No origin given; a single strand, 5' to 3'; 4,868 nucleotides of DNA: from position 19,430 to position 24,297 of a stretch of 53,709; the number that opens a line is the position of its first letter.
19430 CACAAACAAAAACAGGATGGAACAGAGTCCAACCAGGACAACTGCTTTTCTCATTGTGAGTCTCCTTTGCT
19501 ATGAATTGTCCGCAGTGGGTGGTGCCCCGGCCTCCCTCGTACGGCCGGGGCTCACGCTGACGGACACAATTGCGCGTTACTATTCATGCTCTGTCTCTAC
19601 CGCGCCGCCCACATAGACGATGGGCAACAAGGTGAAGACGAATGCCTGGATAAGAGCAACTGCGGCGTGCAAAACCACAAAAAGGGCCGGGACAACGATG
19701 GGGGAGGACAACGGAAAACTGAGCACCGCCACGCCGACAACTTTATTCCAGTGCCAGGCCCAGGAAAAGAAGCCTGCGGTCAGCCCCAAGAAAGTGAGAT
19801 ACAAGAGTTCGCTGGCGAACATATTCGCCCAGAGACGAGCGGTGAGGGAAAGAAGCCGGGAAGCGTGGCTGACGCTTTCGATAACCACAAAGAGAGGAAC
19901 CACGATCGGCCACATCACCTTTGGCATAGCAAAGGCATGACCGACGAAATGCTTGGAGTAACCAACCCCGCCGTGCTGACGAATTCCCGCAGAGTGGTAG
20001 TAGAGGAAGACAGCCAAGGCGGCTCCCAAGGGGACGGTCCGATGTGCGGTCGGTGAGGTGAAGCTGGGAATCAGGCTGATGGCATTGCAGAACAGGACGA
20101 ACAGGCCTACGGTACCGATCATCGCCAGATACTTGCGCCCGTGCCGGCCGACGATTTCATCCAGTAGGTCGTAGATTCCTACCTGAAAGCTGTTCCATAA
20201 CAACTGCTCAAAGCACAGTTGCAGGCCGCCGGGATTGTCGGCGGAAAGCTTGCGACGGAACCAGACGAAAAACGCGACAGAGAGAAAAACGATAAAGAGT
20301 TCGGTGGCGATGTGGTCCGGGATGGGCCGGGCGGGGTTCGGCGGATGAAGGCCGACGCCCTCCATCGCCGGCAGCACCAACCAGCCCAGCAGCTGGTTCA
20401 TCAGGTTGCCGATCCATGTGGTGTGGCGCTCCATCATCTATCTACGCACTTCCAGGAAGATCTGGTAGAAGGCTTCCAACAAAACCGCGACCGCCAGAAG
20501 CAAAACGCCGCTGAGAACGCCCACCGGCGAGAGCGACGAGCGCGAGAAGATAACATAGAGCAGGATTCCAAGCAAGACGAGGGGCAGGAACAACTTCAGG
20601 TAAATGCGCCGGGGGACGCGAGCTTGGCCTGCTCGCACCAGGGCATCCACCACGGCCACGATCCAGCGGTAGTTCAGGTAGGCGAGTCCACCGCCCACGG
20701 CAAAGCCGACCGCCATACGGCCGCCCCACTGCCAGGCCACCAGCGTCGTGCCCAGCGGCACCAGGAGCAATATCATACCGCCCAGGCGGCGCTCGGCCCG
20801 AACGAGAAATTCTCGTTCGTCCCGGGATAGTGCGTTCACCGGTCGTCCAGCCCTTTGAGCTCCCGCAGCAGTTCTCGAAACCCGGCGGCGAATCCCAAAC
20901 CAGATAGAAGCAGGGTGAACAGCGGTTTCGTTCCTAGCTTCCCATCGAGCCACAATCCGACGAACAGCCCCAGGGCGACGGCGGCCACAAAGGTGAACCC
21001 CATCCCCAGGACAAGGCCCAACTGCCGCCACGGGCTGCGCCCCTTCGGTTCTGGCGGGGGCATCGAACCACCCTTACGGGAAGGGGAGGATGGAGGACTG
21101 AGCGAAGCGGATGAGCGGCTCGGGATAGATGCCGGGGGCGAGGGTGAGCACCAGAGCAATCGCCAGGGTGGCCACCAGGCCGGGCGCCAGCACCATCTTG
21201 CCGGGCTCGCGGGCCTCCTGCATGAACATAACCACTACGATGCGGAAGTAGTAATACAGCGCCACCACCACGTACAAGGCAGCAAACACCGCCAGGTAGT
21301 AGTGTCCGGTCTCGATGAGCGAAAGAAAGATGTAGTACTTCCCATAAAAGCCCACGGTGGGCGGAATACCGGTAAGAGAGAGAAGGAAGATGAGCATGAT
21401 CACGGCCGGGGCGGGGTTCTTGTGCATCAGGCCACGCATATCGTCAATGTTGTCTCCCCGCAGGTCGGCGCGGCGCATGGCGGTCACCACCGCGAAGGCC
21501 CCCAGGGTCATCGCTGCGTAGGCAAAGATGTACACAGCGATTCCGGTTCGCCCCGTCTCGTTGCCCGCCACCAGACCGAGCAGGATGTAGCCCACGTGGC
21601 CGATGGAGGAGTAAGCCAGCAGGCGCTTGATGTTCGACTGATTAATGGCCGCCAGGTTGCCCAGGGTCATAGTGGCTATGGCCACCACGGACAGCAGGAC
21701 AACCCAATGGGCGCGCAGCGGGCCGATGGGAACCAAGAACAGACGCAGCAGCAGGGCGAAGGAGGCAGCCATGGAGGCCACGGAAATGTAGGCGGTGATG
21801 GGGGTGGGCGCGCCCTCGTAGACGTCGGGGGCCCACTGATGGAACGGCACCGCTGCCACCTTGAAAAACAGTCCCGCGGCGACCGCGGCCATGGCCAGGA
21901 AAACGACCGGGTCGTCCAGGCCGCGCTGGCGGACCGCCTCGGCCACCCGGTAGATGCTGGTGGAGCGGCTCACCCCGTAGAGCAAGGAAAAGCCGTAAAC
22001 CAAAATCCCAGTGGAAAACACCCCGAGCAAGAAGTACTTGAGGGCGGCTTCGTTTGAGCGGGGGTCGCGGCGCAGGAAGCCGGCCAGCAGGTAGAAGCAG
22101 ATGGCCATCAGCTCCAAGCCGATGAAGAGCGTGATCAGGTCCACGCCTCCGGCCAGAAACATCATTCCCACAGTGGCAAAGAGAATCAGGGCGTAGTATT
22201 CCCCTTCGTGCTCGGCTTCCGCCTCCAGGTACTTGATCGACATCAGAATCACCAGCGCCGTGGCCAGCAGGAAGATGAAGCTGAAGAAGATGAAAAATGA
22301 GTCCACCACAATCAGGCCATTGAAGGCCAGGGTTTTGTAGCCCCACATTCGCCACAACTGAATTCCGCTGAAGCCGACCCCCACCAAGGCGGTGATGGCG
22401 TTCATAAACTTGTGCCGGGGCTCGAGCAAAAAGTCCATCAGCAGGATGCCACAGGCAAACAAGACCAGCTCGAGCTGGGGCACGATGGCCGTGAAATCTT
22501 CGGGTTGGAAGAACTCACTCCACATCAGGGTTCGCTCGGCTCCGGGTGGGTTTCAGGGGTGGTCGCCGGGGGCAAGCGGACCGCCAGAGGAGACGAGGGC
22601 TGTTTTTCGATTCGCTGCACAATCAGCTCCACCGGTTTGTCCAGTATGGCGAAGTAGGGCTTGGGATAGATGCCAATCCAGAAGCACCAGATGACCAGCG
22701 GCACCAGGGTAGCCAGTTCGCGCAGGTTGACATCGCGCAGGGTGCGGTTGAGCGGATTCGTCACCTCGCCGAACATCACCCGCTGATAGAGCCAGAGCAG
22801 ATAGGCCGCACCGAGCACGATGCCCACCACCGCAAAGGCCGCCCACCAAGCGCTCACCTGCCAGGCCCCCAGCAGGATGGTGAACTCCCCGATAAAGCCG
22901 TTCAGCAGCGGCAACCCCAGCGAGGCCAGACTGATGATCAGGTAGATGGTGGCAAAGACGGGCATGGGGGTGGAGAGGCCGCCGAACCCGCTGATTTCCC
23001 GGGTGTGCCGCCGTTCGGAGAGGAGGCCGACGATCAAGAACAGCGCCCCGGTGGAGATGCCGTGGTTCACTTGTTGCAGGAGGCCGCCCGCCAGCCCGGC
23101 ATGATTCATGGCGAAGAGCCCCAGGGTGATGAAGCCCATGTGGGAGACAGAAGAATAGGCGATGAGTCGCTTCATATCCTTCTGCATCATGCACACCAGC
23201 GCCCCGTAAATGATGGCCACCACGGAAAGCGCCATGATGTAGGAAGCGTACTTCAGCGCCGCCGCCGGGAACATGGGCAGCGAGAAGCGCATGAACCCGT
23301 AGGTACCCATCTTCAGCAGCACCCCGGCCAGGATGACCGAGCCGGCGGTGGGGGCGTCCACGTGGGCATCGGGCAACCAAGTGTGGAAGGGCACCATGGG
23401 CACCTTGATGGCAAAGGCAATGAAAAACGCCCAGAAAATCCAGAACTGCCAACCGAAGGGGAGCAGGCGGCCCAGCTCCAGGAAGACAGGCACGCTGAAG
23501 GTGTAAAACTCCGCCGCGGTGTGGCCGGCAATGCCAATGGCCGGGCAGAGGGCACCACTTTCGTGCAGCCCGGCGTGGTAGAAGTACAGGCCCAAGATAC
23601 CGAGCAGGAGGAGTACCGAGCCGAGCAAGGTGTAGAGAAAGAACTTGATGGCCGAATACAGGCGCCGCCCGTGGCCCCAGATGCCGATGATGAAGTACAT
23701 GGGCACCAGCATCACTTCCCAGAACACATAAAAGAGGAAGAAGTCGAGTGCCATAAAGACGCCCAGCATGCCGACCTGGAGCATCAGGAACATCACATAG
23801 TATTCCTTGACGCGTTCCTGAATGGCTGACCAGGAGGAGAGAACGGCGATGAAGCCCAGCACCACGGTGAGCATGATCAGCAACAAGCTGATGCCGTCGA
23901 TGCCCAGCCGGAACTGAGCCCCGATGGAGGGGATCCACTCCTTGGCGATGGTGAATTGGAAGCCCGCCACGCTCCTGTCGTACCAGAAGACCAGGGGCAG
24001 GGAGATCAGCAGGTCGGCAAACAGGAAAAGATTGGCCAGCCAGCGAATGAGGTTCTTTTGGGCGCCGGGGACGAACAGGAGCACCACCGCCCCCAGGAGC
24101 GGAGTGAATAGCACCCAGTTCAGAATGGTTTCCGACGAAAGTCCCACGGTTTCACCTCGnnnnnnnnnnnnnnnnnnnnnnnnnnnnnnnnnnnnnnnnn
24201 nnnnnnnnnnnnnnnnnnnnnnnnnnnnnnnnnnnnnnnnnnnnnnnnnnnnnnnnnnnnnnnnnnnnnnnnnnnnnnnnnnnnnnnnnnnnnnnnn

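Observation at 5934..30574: Two paralogous NDH-1 (nuo) operons, and both precisely lack nuoB and nuoI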

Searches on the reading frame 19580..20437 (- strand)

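Call 70: search_protein_families(library=pfam, proteins=[window:19580-20437:-], max_evalue=0.001)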
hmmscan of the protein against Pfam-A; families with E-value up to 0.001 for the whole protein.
window:19580-20437:- (285 aa): 1 family
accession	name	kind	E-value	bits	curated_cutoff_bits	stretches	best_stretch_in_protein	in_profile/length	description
PF00119.25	ATP-synt_A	-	2.3e-41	142.5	33.9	1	48-276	5-216/217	ATP synthase A chain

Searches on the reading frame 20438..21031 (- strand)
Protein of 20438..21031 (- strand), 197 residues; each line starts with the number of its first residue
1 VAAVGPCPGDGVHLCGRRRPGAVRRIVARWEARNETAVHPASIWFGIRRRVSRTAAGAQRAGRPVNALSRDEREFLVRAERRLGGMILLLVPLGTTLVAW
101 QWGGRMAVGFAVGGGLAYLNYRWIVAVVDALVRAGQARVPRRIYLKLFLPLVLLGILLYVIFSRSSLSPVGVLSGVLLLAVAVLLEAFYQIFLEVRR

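Call 70: search_protein_families(library=pfam, proteins=[window:20438-21031:-], max_evalue=0.001)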
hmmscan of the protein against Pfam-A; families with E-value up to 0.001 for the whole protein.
window:20438-21031:- (197 aa): 1 family
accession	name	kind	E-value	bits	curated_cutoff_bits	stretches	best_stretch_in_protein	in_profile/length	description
PF03899.21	ATP-synt_I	-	3.2e-07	31.2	25.1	1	90-176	8-98/99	ATP synthase I chain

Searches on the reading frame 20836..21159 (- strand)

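Call 70: search_protein_families(library=pfam, proteins=[window:20836-21159:-], max_evalue=0.001)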
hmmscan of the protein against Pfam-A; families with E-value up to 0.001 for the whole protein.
window:20836-21159:- (107 aa): 1 family
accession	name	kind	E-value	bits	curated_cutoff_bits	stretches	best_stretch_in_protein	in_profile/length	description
PF09527.15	ATPase_gene1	-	1.3e-16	60.9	26.6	1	47-99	1-53/54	Putative F0F1-ATPase subunit Ca2+/Mg2+ transporter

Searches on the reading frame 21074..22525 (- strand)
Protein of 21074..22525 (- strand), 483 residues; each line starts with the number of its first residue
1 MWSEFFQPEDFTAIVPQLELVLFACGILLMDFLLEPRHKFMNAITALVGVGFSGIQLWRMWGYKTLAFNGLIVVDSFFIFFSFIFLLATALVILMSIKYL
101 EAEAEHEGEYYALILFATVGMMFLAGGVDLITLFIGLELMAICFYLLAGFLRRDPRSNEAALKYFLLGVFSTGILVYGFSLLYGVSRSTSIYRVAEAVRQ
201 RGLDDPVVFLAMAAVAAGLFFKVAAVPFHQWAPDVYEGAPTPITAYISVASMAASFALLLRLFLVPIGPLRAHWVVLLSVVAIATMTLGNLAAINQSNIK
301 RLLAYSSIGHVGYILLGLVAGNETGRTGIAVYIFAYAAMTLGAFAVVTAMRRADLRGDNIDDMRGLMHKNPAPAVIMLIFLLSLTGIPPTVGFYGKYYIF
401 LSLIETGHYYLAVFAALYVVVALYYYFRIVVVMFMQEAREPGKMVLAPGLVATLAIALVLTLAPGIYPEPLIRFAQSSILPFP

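Call 4: search_protein_families(library=pfam, proteins=[window:21074-22525:-])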
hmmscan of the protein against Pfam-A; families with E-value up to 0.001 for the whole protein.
window:21074-22525:- (483 aa): 1 family
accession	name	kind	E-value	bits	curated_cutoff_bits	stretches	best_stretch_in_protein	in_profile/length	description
PF00361.26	Proton_antipo_M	-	7.8e-74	249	21.5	1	129-416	3-288/294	NADH:quinone oxidoreductase/Mrp antiporter, TM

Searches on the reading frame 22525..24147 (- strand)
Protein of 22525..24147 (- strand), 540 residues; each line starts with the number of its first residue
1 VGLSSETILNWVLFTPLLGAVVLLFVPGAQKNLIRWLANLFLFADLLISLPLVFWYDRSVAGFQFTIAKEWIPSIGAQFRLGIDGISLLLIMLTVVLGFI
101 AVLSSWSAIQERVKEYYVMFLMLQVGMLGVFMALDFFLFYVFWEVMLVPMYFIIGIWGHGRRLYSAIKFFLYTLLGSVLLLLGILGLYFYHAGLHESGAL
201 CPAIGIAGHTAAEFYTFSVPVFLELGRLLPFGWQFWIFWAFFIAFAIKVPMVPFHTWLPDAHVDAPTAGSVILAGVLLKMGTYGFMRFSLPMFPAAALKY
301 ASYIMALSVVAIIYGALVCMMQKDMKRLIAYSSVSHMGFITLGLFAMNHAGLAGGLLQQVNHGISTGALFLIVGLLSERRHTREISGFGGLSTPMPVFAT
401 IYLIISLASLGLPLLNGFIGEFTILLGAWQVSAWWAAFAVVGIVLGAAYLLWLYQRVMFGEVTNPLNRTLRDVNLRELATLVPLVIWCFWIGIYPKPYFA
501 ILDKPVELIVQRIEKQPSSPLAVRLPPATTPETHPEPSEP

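Call 4: search_protein_families(library=pfam, proteins=[window:22525-24147:-])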
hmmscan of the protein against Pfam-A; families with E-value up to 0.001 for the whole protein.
window:22525-24147:- (540 aa): 1 family
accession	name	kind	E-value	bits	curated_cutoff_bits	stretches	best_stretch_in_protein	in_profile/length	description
PF00361.26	Proton_antipo_M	-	2.5e-72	244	21.5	1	133-445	1-293/294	NADH:quinone oxidoreductase/Mrp antiporter, TM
